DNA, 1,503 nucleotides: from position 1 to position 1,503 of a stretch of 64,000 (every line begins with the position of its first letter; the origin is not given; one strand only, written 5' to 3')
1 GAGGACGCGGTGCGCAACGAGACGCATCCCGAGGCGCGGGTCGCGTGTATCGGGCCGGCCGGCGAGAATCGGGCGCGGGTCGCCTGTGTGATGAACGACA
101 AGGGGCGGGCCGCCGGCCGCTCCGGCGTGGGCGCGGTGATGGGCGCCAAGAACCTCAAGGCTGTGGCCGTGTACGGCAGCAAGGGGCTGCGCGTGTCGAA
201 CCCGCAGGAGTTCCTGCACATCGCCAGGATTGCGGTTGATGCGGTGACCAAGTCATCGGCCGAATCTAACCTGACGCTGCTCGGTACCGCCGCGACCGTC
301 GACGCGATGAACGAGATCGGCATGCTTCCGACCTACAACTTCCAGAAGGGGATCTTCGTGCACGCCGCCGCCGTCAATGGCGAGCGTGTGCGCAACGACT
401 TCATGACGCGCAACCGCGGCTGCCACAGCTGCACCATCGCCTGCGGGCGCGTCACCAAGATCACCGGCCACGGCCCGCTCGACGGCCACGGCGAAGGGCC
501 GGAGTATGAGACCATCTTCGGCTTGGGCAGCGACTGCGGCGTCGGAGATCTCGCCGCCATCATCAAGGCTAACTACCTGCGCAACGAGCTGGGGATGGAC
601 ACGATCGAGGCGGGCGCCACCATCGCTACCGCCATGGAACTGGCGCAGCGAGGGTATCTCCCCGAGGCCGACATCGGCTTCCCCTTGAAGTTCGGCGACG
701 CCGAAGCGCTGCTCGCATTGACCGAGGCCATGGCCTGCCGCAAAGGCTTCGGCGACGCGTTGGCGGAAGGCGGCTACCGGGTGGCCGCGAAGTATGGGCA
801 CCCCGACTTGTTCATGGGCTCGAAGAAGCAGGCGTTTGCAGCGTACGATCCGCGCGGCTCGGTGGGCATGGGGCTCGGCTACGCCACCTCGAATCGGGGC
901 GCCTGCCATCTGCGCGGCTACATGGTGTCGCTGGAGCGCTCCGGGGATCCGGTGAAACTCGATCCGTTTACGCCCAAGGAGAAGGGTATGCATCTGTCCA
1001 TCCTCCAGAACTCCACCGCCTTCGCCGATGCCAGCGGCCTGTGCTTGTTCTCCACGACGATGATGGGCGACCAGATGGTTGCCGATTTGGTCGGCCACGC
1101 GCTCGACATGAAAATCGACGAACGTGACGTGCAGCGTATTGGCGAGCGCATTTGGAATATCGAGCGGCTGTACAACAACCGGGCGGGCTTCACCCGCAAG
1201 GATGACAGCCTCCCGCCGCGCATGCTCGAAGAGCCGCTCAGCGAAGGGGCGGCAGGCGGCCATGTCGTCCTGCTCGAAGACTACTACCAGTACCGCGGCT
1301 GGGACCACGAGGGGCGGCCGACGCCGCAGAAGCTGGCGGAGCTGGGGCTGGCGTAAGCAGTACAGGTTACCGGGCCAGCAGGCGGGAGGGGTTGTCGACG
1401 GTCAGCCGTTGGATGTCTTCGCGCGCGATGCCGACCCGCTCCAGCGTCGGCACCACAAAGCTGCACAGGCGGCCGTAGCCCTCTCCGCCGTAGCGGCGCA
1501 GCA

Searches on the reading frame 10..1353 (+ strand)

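Call 53: search_protein_families(library=pfam, proteins=[window:10-1353:+], max_evalue=1)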
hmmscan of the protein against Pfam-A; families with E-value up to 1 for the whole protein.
window:10-1353:+ (448 aa): 2 families
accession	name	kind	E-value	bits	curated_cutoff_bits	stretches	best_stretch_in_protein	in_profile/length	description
PF01314.23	AFOR_C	-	2.5e-134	448.7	27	1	80-447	11-385/385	Aldehyde ferredoxin oxidoreductase, domains 2 & 3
PF02730.20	AFOR_N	-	4.4e-19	69.5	29.8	1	7-56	150-198/199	Aldehyde ferredoxin oxidoreductase, N-terminal domain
